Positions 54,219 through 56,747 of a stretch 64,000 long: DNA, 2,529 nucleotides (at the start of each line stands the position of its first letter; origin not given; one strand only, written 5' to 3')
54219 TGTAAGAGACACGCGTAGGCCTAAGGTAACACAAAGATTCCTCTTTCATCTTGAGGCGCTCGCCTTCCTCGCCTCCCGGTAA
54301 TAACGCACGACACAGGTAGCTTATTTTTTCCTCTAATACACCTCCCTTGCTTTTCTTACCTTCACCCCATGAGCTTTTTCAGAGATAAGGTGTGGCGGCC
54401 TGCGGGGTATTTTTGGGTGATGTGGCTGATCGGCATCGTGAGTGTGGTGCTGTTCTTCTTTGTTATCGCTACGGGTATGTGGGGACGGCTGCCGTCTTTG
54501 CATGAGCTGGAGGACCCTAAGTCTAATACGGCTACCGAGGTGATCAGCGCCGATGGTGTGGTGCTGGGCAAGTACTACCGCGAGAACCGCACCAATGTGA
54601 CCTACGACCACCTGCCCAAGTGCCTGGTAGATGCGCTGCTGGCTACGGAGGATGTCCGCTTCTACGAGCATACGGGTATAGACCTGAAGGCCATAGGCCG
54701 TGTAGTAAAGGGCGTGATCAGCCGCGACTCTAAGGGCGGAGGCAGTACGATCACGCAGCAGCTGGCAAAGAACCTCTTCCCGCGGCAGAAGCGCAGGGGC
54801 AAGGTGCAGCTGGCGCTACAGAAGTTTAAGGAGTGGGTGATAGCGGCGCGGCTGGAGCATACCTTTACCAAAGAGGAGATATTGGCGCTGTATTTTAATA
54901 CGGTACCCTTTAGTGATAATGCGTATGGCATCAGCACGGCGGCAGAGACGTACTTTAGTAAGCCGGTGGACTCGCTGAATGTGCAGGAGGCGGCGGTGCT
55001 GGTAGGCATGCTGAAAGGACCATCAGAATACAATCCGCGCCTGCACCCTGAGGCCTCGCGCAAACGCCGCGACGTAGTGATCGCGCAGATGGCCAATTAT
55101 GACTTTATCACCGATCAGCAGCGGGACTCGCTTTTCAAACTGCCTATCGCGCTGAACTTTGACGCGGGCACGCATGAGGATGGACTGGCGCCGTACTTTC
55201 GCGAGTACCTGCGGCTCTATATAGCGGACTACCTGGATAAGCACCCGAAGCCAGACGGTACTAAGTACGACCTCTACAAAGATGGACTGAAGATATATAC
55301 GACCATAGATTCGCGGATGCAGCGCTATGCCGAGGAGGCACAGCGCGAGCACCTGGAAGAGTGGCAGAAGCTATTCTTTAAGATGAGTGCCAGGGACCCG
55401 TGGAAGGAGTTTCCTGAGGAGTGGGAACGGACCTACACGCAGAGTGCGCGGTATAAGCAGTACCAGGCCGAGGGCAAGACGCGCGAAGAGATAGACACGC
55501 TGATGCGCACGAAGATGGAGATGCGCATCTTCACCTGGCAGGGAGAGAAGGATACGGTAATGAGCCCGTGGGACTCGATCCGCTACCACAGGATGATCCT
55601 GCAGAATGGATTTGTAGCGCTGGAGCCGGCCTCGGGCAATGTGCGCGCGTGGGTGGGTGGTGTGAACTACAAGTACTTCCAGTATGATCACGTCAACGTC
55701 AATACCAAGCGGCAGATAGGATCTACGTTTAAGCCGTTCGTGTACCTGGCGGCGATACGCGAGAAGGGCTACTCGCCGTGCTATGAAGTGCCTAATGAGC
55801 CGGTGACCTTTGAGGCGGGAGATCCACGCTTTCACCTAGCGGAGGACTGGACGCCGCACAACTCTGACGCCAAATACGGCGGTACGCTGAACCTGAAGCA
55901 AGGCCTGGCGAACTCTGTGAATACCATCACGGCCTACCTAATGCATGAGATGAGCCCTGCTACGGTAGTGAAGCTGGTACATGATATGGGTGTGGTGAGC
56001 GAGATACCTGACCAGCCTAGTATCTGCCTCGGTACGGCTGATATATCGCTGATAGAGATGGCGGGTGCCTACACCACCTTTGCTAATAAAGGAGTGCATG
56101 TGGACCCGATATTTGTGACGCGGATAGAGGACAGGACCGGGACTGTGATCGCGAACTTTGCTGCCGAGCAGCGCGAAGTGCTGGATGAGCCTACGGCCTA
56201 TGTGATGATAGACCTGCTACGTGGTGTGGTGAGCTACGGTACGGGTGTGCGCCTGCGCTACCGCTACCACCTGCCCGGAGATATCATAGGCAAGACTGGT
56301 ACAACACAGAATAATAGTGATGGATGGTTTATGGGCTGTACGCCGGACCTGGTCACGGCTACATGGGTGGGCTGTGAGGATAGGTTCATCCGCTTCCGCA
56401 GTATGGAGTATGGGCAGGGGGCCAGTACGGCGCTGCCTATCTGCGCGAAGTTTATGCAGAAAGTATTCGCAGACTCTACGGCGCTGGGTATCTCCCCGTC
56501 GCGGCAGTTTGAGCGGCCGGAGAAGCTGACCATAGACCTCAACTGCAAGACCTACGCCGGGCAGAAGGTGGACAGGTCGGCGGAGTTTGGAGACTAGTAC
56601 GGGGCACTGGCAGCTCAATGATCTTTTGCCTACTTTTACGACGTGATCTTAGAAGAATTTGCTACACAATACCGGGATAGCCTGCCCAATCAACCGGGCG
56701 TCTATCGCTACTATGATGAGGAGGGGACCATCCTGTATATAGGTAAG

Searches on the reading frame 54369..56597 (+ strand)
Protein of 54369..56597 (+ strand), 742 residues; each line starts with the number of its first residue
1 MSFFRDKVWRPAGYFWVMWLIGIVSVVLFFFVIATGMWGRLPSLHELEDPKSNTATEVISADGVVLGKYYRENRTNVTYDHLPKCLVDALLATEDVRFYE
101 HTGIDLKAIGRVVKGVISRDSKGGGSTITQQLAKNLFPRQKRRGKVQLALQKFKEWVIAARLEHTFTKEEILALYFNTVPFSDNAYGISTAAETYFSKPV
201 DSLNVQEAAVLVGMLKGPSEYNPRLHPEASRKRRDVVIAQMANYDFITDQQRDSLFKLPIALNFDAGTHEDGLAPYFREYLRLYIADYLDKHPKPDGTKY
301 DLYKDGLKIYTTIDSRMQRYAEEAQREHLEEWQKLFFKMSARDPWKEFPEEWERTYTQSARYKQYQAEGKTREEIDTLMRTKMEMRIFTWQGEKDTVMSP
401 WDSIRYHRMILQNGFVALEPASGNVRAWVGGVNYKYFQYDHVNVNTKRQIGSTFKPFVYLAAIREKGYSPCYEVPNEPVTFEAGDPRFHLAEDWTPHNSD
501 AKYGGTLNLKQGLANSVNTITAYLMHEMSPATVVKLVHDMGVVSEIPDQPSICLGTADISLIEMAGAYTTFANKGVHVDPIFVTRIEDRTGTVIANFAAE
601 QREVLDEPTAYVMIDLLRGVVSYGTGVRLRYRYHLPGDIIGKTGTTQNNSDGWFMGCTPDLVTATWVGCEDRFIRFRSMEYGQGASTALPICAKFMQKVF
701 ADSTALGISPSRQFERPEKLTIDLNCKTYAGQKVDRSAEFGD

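Call 19: find_related_loci(query=window:54369-56597:+, collection=genome_contigs, flank=8000)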
Query window:54369-56597:+ (742 aa) in genome_contigs; peptide patterns used: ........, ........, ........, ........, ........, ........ (x = any residue, [..] = any of these).
600 stretches matched a pattern (row limit reached: there are more); 596 encode a relative of the query (tblastn E <= 1e-3); the best 80 are kept; 80 distinct loci.
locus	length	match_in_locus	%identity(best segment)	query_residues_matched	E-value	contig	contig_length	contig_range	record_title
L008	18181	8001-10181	70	15-741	0e+0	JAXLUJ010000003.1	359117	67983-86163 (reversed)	MAG: Chitinophagales bacterium isolate STL-BAC27 C1.165.fa-3, whole genome shotgun sequence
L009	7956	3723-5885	67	15-731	0e+0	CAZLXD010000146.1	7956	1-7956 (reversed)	MAG TPA_asm: uncultured Chitinophaga sp. isolate binchicken_co16_334 genome assembly, contig: NODE_14926_length_7956_cov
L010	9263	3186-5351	62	15-736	0e+0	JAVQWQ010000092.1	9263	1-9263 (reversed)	MAG: Chitinophagales bacterium isolate SKYGB_h_bin9 NODE_92_length_9263_cov_2.421838, whole genome shotgun sequence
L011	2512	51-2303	51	14-729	0e+0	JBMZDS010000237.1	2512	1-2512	MAG: Chitinophagales bacterium isolate ME_XS_2203_1_bin_27 ME_XS_2203_1_bin_27_265, whole genome shotgun sequence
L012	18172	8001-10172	52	14-741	0e+0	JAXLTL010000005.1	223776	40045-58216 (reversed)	MAG: Bacteroidia bacterium isolate STL-BAC3 C3.123.fa-5, whole genome shotgun sequence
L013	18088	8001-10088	54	29-729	0e+0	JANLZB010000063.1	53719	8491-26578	MAG: Bacteroidota bacterium isolate OTE_14_metabat.108 OTE_14_k141_108673, whole genome shotgun sequence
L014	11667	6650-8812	52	15-729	0e+0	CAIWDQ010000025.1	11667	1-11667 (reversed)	uncultured bacterium isolate Umea3p4_bin-1352 genome assembly, contig: bin-1352:025/657, whole genome shotgun sequence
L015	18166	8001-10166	53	14-729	0e+0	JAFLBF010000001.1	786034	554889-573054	MAG: Bacteroidetes bacterium isolate UWPOB_BACT3 gnl_X_OJEEJDBO_1, whole genome shotgun sequence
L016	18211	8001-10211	53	11-742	0e+0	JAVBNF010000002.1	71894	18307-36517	MAG: Bacteroidales bacterium isolate EPI_MAG_00072 c_000003197416, whole genome shotgun sequence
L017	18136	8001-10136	52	15-732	0e+0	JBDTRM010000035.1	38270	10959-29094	MAG: Bacteroidia bacterium isolate cluster3_bin.247 NODE_2851_length_38270_cov_9.919848, whole genome shotgun sequence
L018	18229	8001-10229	50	15-742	0e+0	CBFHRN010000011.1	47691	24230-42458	MAG: Croceimicrobium sp. isolate AGTU_72_bin_18_indstr genome assembly, contig: AGTU_72_bin_18_indstr_c11, whole genome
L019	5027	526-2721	51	15-740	0e+0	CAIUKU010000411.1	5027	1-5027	MAG: uncultured Bacteroidales bacterium isolate Loclat_bin-11079 genome assembly, contig: bin-11079:411/526, whole genom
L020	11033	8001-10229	51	15-742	0e+0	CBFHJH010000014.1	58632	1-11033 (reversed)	MAG: Croceimicrobium sp. isolate AGTU_285_bin_34_strict genome assembly, contig: AGTU_285_bin_34_strict_c14, whole genom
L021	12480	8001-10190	50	15-729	0e+0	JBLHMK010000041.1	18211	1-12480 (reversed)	MAG: Flavobacteriaceae bacterium isolate 3300057242_76 Ga0535639_0002911, whole genome shotgun sequence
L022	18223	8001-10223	49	18-740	0e+0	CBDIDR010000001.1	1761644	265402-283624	MAG: Flavobacteriales bacterium isolate f2803261-6542-4851-94c5-f2c0ca0e64f2 genome assembly, contig: contig_1, whole ge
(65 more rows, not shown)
